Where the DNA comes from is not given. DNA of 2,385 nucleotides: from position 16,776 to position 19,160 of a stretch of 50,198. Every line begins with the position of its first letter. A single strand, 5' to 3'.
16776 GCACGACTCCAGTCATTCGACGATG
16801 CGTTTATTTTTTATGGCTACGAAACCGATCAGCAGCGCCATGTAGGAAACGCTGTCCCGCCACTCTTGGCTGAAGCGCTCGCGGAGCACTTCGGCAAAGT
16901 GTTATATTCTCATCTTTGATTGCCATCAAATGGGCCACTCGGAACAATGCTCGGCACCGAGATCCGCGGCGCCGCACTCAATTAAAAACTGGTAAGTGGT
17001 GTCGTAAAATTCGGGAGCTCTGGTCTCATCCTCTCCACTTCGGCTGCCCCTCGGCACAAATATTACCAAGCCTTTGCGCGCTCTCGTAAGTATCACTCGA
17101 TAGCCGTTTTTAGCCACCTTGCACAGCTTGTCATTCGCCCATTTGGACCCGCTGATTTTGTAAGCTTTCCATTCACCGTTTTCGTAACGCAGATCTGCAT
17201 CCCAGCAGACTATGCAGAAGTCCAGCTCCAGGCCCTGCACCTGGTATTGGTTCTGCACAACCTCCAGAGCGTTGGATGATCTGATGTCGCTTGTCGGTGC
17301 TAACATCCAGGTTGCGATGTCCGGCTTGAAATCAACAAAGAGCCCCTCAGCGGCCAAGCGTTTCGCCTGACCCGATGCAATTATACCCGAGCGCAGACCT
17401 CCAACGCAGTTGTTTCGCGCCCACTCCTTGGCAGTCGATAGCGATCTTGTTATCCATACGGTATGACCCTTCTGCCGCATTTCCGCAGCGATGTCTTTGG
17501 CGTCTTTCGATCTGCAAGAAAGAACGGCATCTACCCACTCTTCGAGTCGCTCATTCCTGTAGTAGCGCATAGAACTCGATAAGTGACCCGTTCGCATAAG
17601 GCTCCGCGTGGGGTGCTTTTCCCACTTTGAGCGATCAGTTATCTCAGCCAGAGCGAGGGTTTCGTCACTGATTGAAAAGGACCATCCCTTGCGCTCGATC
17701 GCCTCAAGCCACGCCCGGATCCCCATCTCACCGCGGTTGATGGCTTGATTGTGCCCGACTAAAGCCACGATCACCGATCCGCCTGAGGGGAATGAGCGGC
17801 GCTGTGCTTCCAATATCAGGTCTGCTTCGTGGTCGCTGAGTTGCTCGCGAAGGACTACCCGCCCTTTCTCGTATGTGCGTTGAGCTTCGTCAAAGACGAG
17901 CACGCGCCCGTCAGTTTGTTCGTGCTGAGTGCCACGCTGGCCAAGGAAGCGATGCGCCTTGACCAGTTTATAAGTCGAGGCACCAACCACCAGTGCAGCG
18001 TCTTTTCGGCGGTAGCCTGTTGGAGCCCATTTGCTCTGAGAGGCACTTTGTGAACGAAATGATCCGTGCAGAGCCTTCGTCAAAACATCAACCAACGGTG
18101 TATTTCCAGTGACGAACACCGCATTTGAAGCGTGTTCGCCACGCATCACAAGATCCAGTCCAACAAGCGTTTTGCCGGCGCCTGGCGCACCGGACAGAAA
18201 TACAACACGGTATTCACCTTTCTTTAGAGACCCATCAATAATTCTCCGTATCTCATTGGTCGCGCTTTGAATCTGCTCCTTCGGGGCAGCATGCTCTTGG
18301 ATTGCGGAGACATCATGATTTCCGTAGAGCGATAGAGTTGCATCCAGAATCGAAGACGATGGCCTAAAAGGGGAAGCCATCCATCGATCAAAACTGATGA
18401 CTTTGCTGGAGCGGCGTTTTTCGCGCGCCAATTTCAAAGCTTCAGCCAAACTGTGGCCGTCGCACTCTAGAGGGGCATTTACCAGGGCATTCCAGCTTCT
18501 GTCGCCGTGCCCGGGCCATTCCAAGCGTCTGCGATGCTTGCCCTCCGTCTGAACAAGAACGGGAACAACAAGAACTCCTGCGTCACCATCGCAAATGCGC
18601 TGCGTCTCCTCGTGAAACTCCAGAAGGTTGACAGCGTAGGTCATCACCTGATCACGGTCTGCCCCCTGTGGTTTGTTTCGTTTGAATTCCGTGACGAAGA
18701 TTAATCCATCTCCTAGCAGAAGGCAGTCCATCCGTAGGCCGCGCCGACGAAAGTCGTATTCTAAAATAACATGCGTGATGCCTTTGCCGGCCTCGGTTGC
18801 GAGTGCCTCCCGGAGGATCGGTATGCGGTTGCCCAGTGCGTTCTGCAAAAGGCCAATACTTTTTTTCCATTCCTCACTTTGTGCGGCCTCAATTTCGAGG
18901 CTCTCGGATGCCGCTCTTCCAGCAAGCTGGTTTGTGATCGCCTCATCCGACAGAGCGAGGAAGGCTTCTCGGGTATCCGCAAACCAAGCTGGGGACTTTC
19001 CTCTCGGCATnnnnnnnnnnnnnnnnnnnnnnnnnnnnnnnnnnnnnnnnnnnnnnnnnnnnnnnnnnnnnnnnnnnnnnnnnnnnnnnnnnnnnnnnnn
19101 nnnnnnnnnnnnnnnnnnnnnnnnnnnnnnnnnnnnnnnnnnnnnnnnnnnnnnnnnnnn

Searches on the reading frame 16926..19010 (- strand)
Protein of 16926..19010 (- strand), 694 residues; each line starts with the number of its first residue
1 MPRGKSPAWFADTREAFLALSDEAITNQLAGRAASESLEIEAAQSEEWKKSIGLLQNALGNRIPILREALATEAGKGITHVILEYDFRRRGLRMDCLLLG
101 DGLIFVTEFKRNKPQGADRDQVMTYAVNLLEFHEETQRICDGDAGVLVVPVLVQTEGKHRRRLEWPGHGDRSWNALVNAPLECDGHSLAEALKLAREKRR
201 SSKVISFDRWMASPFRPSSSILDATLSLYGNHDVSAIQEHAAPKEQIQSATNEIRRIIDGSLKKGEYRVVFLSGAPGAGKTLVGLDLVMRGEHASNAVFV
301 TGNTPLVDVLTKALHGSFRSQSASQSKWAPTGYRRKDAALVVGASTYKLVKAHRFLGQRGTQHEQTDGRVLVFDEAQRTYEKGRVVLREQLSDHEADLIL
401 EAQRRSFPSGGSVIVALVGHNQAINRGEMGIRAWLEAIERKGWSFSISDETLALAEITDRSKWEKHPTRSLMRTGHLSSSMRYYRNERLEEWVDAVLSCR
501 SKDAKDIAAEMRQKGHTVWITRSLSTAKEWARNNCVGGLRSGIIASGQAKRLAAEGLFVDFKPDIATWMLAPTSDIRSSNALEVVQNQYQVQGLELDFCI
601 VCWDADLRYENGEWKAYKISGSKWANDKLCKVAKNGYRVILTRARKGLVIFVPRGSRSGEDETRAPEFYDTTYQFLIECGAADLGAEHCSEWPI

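Call 3: search_protein_families(library=pfam, proteins=[window:16926-19010:-], max_evalue=0.01)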
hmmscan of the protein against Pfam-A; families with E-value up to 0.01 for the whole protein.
window:16926-19010:- (694 aa): 5 families
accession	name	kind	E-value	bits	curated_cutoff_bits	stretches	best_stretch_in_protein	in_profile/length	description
PF09848.15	SLFN-g3_helicase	-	4.1e-53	181.3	24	1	268-653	2-353/354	Schlafen group 3, DNA/RNA helicase domain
PF13191.12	AAA_16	-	9.6e-06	26.6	32.6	1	254-395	12-160/167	AAA ATPase domain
PF04851.21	ResIII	-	6e-05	23.4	22.5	1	259-381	20-139/164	Type III restriction enzyme, res subunit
PF06745.19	ATPase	-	0.00062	19.6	26.6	1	257-312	11-66/231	KaiC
PF13401.12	AAA_22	-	0.0046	17.7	27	0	268-388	6-97/130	AAA domain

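Call 4: search_protein_families(library=padloc, proteins=[window:16926-19010:-], max_evalue=0.01)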
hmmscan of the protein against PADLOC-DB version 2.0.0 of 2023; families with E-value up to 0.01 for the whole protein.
window:16926-19010:- (694 aa): 3 families
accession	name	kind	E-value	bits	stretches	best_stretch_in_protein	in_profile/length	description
PDLC05014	PDC-S41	-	1e-166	554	1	8-684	4-653/657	-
PDLC02350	AbiO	-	1.7e-06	25.1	0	255-298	191-223/468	AbiO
PDLC02372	Nhi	-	3.4e-05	20.7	0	258-300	198-232/470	-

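Call 6: search_protein_families(library=ncbifam, proteins=[window:16926-19010:-], max_evalue=0.1)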
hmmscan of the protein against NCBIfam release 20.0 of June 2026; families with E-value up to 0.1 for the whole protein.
window:16926-19010:- (694 aa): 5 families
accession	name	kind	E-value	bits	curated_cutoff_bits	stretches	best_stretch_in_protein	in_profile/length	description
TIGR03881.1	KaiC_arch_4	hypoth_equivalog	0.00013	21.8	247.8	1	249-315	5-70/231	KaiC domain-containing protein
NF006799.0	PRK09302.1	equivalog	0.0034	16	408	1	252-322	18-88/515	circadian clock protein KaiC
NF004629.0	PRK05973.1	equivalog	0.027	13.5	156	1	260-303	59-101/237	DNA helicase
TIGR03877.1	thermo_KaiC_1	hypoth_equivalog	0.045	13.2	307.25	1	257-310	14-66/238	KaiC domain-containing protein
TIGR03087.1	stp1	hypoth_equivalog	0.094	11.9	316.65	0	453-501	59-104/397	TIGR03087 family PEP-CTERM/XrtA system glycosyltransferase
